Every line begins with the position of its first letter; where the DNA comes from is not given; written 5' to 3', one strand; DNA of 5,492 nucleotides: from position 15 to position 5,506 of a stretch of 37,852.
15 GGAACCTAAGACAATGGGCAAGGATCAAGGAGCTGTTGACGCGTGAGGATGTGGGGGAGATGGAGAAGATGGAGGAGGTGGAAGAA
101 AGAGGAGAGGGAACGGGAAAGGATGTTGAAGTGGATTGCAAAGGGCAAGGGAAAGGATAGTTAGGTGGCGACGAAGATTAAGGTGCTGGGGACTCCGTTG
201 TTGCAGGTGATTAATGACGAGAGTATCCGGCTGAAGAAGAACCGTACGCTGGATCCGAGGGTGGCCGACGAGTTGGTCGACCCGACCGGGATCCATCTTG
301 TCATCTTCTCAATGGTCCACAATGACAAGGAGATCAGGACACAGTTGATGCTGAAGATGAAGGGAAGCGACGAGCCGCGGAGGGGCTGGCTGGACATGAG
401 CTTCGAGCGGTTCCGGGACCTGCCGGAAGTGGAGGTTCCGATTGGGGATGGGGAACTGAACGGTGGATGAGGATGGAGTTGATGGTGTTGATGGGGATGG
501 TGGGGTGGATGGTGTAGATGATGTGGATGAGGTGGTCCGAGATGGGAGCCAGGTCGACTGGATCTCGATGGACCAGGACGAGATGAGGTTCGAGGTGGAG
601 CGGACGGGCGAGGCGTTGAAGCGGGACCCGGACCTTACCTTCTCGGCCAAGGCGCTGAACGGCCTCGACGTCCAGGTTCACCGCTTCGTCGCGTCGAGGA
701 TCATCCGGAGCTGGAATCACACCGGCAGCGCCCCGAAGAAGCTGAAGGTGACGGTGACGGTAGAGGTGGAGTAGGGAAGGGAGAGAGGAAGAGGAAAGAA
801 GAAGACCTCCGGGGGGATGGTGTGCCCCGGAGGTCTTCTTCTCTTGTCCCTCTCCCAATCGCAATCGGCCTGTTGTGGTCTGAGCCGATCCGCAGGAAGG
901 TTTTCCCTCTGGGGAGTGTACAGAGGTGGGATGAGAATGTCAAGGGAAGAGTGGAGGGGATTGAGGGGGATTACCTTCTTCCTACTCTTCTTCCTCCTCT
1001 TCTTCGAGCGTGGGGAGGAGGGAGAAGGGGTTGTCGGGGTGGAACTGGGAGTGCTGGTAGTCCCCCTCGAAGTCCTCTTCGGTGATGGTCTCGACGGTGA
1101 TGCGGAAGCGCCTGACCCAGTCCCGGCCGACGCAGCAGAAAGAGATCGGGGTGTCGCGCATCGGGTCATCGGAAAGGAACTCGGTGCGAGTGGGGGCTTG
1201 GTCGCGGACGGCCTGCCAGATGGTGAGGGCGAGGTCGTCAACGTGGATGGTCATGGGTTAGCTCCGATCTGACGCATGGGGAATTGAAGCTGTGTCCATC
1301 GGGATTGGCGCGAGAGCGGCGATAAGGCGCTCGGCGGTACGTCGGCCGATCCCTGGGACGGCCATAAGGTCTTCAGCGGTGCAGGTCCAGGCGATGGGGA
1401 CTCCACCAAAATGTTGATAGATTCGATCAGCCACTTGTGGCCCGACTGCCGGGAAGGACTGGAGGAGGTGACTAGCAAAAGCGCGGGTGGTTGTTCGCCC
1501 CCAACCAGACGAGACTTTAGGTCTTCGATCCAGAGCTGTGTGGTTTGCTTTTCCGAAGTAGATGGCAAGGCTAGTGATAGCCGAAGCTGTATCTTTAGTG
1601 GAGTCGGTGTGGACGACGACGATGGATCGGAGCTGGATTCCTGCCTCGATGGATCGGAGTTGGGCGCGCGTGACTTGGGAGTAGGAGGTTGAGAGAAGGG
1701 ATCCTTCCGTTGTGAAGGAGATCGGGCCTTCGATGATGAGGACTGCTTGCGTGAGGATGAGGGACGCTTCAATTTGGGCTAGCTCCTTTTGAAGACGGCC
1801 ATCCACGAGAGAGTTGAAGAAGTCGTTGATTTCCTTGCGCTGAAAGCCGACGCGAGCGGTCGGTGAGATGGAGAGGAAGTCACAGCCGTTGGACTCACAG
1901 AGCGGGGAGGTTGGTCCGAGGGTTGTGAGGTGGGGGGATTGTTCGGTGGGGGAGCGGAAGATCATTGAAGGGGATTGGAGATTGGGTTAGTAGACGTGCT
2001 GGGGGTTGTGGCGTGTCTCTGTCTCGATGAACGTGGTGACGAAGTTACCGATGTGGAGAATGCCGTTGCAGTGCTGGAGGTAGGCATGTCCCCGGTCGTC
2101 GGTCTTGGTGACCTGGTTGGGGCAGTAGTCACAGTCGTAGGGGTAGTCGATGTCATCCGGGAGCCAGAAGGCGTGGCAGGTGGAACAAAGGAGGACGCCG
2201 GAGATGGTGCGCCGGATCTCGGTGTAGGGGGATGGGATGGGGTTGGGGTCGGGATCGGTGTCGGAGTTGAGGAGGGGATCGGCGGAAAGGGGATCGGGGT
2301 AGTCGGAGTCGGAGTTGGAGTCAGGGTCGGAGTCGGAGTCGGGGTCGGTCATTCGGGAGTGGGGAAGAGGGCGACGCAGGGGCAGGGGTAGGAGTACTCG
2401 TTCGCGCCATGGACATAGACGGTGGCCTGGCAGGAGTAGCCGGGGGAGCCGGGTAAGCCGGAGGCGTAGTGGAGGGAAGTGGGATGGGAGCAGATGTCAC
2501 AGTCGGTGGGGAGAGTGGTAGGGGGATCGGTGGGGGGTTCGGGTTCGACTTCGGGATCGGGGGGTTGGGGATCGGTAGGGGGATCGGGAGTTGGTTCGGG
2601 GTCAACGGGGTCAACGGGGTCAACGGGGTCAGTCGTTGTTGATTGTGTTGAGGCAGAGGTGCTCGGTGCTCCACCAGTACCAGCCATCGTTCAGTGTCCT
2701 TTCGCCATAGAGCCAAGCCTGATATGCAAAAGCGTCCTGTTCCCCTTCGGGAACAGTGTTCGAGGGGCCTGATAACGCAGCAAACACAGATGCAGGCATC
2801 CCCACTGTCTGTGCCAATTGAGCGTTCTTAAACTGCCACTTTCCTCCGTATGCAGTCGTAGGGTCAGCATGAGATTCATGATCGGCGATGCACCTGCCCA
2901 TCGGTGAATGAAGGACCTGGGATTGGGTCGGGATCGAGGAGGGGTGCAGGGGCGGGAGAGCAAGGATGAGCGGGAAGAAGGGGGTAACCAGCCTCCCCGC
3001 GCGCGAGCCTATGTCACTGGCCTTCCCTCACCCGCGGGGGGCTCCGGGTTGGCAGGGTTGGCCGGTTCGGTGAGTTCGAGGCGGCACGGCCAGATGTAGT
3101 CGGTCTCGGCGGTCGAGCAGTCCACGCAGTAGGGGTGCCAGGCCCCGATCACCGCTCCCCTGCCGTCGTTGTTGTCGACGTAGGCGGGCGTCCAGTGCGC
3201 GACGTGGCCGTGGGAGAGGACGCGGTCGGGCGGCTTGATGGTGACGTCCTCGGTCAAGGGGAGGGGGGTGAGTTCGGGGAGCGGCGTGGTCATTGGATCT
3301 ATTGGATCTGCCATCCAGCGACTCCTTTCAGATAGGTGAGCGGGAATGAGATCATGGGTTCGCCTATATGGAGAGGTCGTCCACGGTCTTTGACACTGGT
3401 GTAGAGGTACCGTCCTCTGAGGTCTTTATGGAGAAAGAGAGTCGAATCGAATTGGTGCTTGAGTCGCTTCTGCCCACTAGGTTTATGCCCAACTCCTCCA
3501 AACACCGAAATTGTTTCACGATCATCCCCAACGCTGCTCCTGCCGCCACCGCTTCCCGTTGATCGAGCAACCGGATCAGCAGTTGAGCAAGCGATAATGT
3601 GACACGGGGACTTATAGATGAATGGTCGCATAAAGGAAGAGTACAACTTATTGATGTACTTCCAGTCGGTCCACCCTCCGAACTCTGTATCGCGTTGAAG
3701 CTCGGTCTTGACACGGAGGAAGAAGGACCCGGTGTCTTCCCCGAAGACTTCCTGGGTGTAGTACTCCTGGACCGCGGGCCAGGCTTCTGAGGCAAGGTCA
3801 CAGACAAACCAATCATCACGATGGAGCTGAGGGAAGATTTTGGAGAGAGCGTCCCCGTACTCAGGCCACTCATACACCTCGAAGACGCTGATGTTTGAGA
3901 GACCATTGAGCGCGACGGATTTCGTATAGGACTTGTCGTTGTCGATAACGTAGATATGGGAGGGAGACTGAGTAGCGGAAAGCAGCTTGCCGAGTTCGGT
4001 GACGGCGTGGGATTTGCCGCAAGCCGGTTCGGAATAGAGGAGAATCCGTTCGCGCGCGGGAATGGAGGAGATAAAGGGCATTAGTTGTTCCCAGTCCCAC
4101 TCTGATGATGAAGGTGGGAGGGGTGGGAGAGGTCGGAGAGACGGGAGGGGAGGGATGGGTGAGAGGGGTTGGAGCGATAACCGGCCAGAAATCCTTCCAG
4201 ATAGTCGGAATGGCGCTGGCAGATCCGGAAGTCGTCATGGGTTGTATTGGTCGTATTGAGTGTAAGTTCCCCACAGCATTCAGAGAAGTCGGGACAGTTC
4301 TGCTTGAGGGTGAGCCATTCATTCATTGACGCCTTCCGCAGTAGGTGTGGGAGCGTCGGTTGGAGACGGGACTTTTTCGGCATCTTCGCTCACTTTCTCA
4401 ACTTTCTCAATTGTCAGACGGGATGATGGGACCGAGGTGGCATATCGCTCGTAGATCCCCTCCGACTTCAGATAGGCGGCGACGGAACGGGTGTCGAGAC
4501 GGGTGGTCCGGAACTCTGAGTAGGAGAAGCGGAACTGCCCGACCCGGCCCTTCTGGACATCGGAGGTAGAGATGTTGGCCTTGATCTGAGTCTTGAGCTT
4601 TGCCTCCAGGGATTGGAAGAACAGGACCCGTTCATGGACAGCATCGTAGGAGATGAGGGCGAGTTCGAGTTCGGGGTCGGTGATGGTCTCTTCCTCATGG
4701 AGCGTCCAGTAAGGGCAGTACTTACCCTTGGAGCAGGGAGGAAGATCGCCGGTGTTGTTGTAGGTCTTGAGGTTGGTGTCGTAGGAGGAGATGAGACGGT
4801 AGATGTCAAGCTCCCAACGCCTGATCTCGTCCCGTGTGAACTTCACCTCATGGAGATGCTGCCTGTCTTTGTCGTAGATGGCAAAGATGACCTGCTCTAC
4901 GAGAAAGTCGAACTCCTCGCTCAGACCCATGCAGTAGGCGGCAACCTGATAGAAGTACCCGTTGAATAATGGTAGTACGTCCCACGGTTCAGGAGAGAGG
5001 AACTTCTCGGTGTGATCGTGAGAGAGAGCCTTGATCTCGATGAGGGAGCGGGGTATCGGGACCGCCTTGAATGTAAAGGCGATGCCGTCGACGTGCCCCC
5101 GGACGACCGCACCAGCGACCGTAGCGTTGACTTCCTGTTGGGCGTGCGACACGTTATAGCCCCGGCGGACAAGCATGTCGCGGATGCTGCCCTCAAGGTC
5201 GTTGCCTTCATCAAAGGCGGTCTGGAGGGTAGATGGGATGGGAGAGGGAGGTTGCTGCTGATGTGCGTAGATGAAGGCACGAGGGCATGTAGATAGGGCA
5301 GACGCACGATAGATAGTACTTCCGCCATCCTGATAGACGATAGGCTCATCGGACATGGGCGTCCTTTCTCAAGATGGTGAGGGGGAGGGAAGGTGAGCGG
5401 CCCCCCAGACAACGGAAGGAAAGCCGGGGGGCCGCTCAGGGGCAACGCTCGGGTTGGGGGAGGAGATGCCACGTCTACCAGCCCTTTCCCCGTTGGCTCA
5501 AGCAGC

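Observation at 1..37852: The + strand is G-rich whatever the gene direction, and this reshapes the two halves of the proteome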

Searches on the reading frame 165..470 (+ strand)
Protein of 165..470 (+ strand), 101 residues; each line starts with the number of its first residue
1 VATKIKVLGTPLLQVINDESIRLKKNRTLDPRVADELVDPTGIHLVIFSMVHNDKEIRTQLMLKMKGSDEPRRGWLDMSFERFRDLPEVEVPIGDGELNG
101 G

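Call 8: search_protein_families(library=phrogs, proteins=[window:165-470:+], max_evalue=0.01)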
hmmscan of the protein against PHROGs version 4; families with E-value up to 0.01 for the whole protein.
window:165-470:+ (101 aa): 0 families

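Call 75: search_protein_families(library=pfam, proteins=[window:165-470:+], max_evalue=0.05)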
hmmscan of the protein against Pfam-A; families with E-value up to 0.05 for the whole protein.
window:165-470:+ (101 aa): 0 families

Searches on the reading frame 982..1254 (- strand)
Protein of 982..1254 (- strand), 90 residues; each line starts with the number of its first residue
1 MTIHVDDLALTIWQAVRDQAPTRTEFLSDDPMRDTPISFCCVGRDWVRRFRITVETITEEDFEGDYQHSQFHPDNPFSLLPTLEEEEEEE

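Call 42: search_protein_families(library=phrogs, proteins=[window:982-1254:-], max_evalue=0.01)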
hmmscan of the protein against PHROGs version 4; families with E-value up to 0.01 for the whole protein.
window:982-1254:- (90 aa): 0 families

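Call 75: search_protein_families(library=pfam, proteins=[window:982-1254:-], max_evalue=0.05)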
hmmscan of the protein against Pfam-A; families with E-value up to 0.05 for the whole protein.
window:982-1254:- (90 aa): 0 families

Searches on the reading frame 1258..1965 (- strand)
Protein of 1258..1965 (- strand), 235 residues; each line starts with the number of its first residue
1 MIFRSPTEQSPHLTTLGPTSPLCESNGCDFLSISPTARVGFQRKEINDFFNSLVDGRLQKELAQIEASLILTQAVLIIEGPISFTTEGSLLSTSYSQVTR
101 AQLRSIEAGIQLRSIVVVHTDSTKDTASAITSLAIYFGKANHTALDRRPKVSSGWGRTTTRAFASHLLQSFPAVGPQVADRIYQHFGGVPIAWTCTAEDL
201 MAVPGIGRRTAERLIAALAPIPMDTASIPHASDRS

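Call 30: search_protein_families(library=pfam, proteins=[window:1258-1965:-], max_evalue=0.01)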
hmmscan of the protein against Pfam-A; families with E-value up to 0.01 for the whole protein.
window:1258-1965:- (235 aa): 7 families
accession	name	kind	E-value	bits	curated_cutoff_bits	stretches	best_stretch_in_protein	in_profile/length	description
PF02732.21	ERCC4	-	1.5e-09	38.4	24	1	36-132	35-139/140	ERCC4 domain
PF14520.12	HHH_5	-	1.1e-07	32.7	27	1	167-218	3-55/57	Helix-hairpin-helix domain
PF00633.29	HHH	-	4.1e-07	30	24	1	195-216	8-29/30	Helix-hairpin-helix motif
PF12836.13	HHH_3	-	6.8e-05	23.3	27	0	194-216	10-32/65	Helix-hairpin-helix motif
PF21176.3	RecR_HhH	-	0.00027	21.1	27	0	198-215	6-23/45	RecR, helix-hairpin-helix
PF12826.13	HHH_2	-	0.00049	20.6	27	1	171-214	8-51/64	Helix-hairpin-helix motif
PF02371.22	Transposase_20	-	0.0063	17.3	21.3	0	198-219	2-23/87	Transposase IS116/IS110/IS902 family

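Call 42: search_protein_families(library=phrogs, proteins=[window:1258-1965:-], max_evalue=0.01)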
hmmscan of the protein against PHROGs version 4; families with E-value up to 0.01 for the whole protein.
window:1258-1965:- (235 aa): 0 families

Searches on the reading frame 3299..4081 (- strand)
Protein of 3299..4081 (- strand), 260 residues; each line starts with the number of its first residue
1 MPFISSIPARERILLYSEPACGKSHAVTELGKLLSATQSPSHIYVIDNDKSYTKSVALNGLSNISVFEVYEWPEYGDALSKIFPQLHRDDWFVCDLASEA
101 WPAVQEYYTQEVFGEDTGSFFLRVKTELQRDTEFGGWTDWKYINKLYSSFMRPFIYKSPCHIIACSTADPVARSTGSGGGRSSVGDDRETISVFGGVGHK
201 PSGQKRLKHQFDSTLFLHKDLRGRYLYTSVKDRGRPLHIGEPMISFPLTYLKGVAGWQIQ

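Call 30: search_protein_families(library=pfam, proteins=[window:3299-4081:-], max_evalue=0.01)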
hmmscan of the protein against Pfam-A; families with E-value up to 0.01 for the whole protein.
window:3299-4081:- (260 aa): 1 family
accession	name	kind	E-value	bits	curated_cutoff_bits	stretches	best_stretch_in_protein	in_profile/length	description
PF13479.12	AAA_24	-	0.00017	21.9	27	1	12-228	4-183/195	AAA domain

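Call 42: search_protein_families(library=phrogs, proteins=[window:3299-4081:-], max_evalue=0.01)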
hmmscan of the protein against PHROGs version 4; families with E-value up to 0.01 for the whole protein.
window:3299-4081:- (260 aa): 1 family
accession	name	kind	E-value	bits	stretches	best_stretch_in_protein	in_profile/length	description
phrog_124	-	DNA, RNA and nucleotide metabolism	4.9e-07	30.5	1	12-190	45-180/382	Sak4-like ssDNA annealing protein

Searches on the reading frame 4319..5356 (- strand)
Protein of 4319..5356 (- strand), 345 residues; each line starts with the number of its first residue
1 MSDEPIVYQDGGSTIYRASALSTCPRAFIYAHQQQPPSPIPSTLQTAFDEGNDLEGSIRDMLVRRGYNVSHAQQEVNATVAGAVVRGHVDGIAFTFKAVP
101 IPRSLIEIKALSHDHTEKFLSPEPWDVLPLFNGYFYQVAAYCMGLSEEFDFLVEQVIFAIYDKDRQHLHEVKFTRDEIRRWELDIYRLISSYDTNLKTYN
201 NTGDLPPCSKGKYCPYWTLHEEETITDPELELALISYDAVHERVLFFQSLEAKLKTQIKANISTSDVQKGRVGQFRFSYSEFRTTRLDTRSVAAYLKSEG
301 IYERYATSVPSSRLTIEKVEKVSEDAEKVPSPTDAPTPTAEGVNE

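Call 30: search_protein_families(library=pfam, proteins=[window:4319-5356:-], max_evalue=0.01)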
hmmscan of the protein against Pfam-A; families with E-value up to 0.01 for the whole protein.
window:4319-5356:- (345 aa): 0 families

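Call 42: search_protein_families(library=phrogs, proteins=[window:4319-5356:-], max_evalue=0.01)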
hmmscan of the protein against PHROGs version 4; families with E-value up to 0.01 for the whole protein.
window:4319-5356:- (345 aa): 3 families
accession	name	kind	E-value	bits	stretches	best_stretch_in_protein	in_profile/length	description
phrog_1990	-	DNA, RNA and nucleotide metabolism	2e-14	54.6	1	9-218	31-233/290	Cas4-domain exonuclease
phrog_1706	-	DNA, RNA and nucleotide metabolism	6.4e-11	43.2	1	12-218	46-240/293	CRISPR/Cas system associated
phrog_434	-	DNA, RNA and nucleotide metabolism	6.9e-08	33.1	1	43-325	101-370/372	RecE-like recombination exonuclease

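Call 58: search_protein_families(library=ncbifam, proteins=[window:4319-5356:-], max_evalue=0.05)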
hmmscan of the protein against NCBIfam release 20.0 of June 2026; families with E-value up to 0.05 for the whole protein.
window:4319-5356:- (345 aa): 0 families
